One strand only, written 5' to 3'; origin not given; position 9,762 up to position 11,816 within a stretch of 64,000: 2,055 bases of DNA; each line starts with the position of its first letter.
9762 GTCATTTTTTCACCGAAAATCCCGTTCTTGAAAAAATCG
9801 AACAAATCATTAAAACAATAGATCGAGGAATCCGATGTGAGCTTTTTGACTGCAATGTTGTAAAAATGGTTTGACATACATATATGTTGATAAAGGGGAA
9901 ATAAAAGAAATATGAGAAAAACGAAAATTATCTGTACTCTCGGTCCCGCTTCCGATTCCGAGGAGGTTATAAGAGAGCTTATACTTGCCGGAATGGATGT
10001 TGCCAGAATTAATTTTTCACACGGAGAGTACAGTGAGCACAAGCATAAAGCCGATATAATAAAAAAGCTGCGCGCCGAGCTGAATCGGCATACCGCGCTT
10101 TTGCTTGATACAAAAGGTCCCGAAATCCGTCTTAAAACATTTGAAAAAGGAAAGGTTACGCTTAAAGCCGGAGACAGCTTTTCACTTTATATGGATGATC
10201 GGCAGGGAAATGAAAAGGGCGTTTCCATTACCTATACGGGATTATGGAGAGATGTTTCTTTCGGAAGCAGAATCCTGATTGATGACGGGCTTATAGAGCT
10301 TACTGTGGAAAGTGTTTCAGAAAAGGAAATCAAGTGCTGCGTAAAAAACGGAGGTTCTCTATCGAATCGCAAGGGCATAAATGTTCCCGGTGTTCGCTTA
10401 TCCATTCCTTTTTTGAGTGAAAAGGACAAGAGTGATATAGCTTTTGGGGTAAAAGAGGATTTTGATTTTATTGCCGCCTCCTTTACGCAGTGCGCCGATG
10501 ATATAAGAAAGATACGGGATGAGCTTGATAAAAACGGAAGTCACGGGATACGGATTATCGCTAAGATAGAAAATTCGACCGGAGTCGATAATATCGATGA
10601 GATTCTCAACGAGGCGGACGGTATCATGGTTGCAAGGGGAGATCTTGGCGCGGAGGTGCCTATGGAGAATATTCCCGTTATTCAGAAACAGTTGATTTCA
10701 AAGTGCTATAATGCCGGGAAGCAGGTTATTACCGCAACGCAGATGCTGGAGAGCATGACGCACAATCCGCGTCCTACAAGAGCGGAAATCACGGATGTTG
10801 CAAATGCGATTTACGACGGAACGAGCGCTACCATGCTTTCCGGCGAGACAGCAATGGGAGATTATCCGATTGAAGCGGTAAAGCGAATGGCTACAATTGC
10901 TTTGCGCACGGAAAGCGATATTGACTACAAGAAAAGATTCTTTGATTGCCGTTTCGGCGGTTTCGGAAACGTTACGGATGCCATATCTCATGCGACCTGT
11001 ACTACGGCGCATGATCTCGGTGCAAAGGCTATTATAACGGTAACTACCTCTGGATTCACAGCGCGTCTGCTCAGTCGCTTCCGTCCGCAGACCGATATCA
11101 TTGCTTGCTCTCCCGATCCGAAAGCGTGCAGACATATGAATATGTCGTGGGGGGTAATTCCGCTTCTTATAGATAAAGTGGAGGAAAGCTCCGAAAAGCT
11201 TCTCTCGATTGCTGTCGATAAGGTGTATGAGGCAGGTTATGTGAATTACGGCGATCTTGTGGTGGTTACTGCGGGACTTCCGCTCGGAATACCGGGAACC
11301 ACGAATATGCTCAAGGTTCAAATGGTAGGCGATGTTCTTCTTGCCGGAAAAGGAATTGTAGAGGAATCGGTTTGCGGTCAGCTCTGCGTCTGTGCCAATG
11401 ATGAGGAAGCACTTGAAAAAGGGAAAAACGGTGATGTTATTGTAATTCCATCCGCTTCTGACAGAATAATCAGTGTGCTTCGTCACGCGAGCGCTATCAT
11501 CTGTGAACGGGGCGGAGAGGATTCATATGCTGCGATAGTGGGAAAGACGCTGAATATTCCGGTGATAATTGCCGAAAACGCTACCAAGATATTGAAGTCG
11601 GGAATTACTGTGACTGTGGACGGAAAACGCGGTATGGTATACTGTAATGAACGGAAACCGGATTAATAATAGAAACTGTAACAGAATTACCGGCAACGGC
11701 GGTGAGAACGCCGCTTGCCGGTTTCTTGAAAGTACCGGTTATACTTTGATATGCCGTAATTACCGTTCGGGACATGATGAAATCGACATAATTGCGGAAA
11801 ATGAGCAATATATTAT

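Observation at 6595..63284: Eleven copies of a ~180 bp palindromic MITE-like repeat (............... termini) in 64 kb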

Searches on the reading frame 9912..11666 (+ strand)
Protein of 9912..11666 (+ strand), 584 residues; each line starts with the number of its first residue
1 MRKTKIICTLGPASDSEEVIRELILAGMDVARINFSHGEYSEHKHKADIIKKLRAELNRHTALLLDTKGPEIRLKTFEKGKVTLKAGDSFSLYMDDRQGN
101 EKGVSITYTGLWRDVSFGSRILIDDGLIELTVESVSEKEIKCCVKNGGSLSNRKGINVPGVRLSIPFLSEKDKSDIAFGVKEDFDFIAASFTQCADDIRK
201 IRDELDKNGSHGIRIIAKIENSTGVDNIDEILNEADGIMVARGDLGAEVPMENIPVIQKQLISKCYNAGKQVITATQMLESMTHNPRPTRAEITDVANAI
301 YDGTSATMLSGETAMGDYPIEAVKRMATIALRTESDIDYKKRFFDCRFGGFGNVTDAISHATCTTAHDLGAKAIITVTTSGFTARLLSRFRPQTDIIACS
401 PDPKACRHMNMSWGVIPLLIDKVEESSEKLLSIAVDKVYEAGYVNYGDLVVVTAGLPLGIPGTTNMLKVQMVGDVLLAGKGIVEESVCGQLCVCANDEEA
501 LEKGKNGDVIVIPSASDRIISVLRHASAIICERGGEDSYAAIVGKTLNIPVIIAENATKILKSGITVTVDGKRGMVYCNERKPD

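Call 8: search_protein_families(library=ncbifam, proteins=[window:9912-11666:+])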
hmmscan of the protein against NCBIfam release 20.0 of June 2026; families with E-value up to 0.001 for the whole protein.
window:9912-11666:+ (584 aa): 21 families
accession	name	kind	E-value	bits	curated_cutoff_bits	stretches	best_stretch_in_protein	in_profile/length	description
NF004978.0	PRK06354.1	subfamily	4e-216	719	462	1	1-578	7-584/590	pyruvate kinase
NF004491.0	PRK05826.1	subfamily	1.2e-180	601.1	432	1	1-473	4-476/477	pyruvate kinase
TIGR01064.1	pyruv_kin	equivalog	1e-176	588.1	306.4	1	2-472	1-476/476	pyruvate kinase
NF004886.0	PRK06247.1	subfamily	3.7e-157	523.8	623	1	2-473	5-471/476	pyruvate kinase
NF006664.0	PRK09206.1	equivalog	8.1e-155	515.9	686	1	1-471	1-469/470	pyruvate kinase PykF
NF005234.0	PRK06739.1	equivalog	7e-104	347.6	564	1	7-330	6-325/352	pyruvate kinase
NF011314.0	PRK14725.1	equivalog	3.4e-59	200.7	642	2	80-336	331-596/614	pyruvate kinase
NF005057.0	PRK06464.1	equivalog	1.9e-18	65.9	598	1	467-579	348-463/798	phosphoenolpyruvate synthase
TIGR01418.1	PEP_synth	equivalog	4e-16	58.5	739.75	1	468-580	345-460/784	pyruvate, water dikinase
NF006153.0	PRK08296.1-5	subfamily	1.6e-09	36.7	578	1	485-577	512-604/608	hypothetical protein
NF006152.0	PRK08296.1-4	equivalog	3.8e-08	32.2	723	1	486-577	515-606/609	hypothetical protein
NF004881.0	PRK06241.2-2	equivalog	1.4e-07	30.2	883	1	472-577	784-888/898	phosphoenolpyruvate synthase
NF006151.0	PRK08296.1-3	equivalog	7e-07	28.1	693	1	496-576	519-600/604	hypothetical protein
NF004531.0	PRK05878.1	equivalog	1.2e-06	27.5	456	1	478-577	355-455/534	pyruvate, phosphate dikinase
NF006149.0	PRK08296.1-1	equivalog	1.5e-06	26.9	730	1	501-576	488-564/568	hypothetical protein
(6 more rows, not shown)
